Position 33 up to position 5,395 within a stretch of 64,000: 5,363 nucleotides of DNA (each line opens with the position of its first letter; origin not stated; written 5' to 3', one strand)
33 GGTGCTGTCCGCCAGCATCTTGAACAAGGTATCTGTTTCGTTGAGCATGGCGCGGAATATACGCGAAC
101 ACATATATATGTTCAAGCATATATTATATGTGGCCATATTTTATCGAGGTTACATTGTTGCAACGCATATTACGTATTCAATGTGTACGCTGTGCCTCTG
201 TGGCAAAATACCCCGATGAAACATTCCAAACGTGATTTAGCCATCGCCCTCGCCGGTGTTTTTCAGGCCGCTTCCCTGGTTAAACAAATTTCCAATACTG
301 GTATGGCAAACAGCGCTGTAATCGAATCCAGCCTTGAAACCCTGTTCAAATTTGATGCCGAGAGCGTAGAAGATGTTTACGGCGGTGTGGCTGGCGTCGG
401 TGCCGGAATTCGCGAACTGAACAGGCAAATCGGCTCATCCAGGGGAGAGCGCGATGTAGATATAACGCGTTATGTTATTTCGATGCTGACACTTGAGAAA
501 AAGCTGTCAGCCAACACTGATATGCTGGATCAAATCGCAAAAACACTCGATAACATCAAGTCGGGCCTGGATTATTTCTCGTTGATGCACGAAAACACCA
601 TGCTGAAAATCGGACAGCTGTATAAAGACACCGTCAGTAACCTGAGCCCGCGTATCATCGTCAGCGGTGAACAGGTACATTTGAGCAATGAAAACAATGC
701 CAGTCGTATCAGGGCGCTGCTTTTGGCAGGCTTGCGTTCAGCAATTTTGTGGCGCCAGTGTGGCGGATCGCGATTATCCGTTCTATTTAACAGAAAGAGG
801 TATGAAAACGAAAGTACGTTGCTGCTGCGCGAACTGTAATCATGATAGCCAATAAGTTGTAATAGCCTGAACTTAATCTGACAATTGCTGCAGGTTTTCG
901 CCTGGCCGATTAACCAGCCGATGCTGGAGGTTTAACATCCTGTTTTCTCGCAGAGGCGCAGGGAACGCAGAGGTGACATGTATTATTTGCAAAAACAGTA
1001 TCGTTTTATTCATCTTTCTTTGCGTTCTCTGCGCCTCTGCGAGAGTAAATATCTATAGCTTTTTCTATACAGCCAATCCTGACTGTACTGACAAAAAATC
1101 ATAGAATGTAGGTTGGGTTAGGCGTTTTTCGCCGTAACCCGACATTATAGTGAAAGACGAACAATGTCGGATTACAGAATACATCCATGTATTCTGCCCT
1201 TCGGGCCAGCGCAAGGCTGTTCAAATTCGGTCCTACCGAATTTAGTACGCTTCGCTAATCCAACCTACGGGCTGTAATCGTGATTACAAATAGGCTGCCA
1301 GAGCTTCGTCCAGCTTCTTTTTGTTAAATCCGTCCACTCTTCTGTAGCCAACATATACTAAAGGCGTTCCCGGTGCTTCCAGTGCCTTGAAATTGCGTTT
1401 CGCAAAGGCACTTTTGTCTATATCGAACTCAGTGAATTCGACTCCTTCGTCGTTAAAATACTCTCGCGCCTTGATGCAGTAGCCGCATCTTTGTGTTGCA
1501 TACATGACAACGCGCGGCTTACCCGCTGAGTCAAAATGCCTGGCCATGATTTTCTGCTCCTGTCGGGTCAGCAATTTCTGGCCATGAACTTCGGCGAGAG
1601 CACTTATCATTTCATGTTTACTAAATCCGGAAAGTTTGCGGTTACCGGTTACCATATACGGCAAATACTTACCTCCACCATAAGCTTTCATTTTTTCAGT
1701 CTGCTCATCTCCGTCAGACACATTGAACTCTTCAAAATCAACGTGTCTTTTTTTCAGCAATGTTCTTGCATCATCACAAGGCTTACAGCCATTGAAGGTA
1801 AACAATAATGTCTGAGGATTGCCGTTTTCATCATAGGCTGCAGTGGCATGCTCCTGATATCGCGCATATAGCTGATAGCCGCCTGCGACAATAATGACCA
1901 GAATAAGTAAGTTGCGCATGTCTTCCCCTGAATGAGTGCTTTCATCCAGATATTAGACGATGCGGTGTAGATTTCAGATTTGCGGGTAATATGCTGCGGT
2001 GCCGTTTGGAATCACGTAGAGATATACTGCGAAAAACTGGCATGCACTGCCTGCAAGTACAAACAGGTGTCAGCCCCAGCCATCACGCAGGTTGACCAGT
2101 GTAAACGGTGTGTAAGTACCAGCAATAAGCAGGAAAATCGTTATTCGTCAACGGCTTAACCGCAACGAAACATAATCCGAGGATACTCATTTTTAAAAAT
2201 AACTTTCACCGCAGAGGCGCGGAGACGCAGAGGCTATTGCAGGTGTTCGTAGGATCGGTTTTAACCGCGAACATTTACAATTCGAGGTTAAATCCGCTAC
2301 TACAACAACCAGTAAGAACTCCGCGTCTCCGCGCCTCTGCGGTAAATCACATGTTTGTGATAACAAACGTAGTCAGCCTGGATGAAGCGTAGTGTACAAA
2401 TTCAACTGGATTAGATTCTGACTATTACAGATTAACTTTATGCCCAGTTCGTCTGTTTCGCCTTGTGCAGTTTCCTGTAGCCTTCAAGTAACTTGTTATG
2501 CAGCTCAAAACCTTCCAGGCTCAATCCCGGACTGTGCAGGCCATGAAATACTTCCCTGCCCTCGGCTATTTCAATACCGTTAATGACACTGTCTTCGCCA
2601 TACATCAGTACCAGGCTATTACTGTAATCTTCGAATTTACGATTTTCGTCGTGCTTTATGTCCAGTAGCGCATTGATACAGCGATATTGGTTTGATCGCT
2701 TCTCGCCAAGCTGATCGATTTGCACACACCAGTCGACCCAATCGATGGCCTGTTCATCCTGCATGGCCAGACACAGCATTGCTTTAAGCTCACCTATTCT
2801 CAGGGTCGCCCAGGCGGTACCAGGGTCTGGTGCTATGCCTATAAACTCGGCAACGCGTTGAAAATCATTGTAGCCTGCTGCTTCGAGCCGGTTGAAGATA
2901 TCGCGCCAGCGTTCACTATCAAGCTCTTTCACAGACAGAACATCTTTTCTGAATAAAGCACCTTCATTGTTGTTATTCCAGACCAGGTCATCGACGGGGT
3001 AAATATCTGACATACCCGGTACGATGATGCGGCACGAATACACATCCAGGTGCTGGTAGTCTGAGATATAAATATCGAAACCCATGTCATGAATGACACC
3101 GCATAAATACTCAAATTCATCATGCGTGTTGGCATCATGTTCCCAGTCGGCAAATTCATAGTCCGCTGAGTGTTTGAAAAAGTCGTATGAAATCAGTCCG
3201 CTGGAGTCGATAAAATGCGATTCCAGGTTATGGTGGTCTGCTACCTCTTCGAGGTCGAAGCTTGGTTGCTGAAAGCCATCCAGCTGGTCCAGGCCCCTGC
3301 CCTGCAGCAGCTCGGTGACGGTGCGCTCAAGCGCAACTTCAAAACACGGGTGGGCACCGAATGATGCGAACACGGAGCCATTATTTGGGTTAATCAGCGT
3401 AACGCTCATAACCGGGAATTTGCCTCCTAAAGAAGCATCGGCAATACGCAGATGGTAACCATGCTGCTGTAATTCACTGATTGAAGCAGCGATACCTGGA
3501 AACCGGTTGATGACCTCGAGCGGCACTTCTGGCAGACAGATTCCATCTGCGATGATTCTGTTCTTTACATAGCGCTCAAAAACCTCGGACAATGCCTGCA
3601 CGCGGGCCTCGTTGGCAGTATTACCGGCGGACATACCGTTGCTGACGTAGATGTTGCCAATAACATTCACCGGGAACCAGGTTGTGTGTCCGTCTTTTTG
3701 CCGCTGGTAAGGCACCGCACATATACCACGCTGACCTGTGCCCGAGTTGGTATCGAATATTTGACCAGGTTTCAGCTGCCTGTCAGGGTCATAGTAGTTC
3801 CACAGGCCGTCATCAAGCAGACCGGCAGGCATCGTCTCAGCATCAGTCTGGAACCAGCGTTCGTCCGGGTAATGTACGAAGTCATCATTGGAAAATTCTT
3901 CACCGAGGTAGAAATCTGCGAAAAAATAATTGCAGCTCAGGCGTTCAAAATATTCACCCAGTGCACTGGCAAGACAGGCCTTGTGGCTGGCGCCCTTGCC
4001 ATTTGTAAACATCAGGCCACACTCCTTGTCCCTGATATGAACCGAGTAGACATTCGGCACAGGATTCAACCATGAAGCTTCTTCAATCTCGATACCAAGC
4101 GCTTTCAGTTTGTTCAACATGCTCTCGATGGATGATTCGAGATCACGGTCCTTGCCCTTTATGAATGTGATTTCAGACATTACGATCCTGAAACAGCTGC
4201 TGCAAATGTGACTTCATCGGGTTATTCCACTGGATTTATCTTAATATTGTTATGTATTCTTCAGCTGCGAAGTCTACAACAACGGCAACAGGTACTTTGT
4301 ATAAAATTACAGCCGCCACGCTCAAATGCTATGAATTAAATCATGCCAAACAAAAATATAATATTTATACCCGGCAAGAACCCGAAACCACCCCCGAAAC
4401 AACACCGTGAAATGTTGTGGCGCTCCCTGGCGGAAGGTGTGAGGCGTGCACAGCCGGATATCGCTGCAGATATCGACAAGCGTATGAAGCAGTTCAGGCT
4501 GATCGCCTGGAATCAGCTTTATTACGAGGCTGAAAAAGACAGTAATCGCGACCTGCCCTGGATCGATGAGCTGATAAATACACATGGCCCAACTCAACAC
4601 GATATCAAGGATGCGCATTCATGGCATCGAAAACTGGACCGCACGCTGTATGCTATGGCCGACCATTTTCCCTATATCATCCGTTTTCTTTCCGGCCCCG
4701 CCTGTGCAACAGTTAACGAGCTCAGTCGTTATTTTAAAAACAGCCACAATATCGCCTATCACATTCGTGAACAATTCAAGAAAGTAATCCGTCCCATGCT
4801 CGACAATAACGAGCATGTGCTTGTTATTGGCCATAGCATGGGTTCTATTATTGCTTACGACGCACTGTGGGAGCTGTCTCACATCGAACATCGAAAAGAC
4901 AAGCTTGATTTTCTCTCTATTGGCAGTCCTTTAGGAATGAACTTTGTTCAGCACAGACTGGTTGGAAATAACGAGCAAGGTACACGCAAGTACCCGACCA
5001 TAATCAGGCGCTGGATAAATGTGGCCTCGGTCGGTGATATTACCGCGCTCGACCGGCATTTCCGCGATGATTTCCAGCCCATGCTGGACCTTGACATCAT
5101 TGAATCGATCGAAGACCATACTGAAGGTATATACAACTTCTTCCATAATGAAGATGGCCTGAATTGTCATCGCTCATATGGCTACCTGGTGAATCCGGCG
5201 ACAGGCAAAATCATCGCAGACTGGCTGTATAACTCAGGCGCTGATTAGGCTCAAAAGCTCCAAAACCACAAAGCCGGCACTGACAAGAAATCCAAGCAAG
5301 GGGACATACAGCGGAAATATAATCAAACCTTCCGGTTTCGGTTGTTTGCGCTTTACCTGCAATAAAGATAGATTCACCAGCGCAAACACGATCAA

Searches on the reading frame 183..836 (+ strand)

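Call 18: search_protein_families(library=pfam, proteins=[window:183-836:+], max_evalue=0.00001)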
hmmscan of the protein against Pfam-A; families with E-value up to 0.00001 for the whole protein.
window:183-836:+ (218 aa): 1 family
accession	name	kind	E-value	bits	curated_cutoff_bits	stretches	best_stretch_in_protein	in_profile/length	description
PF04356.17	DUF489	-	1.3e-66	224.7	26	1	20-207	3-190/192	Protein of unknown function (DUF489)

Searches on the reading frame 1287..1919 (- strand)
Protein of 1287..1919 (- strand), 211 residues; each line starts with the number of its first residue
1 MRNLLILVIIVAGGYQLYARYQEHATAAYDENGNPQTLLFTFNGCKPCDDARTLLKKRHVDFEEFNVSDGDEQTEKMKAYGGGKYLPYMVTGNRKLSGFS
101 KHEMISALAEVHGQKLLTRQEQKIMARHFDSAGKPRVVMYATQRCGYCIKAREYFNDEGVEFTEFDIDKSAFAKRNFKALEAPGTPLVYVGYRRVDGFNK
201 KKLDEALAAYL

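Call 18: search_protein_families(library=pfam, proteins=[window:1287-1919:-], max_evalue=0.00001)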
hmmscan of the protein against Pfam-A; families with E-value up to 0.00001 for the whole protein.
window:1287-1919:- (211 aa): 2 families
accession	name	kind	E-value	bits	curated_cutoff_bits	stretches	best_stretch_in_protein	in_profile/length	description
PF00462.30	Glutaredoxin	-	1.4e-21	76.9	22.9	2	137-191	1-56/60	Glutaredoxin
PF13417.12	GST_N_3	-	4e-07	30.7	22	0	39-97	1-58/75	Glutathione S-transferase, N-terminal domain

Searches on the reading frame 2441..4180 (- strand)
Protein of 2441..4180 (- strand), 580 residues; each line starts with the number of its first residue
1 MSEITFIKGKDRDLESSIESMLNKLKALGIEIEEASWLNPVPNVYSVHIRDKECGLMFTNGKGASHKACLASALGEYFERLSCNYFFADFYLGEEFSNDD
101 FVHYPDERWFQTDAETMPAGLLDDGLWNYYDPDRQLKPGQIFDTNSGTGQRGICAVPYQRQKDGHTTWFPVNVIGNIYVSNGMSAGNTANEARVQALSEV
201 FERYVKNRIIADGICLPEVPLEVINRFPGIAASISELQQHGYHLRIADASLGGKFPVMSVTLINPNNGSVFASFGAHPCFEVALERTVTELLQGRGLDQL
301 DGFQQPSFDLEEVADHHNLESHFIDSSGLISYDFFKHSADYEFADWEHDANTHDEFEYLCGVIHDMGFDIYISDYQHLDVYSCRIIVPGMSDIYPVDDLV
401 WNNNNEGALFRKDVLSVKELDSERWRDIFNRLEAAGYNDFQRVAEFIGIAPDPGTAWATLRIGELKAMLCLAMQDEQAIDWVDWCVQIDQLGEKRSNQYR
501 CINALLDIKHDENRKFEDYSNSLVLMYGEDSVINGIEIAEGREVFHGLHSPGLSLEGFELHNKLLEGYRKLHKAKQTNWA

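Call 18: search_protein_families(library=pfam, proteins=[window:2441-4180:-], max_evalue=0.00001)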
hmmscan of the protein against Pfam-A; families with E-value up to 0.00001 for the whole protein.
window:2441-4180:- (580 aa): 2 families
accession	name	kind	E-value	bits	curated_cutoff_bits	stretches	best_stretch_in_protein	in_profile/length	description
PF02624.21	YcaO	-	2.7e-70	237.7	25.7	1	60-391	1-325/325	YcaO cyclodehydratase, ATP-ad Mg2+-binding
PF18381.7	YcaO_C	-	2.6e-56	190.7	26.1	1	407-576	1-171/172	YcaO cyclodehydratase C-terminal domain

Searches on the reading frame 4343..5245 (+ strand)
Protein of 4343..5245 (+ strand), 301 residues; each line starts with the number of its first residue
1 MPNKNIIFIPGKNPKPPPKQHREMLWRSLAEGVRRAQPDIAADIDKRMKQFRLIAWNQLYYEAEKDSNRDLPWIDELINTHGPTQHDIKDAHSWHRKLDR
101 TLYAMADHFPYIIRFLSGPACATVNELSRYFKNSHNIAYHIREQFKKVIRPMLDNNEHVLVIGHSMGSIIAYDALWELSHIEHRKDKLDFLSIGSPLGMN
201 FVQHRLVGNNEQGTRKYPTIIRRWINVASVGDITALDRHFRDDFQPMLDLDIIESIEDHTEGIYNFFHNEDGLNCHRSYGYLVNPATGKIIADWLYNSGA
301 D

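Call 18: search_protein_families(library=pfam, proteins=[window:4343-5245:+], max_evalue=0.00001)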
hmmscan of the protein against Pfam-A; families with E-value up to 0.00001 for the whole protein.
window:4343-5245:+ (301 aa): 0 families

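Call 72: search_protein_families(library=pfam, proteins=[window:4343-5245:+], max_evalue=0.01)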
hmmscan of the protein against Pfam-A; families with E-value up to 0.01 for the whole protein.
window:4343-5245:+ (301 aa): 3 families
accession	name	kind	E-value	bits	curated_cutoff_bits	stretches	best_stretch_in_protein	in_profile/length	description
PF01764.32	Lipase_3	-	0.00013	22.3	22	1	111-201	30-108/140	Lipase (class 3)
PF07819.20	PGAP1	-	0.002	18.4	24.3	1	153-202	87-134/233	PGAP1-like alpha/beta domain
PF05990.18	DUF900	-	0.0027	17.6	20.5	1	139-183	74-120/232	Alpha/beta hydrolase of unknown function (DUF900)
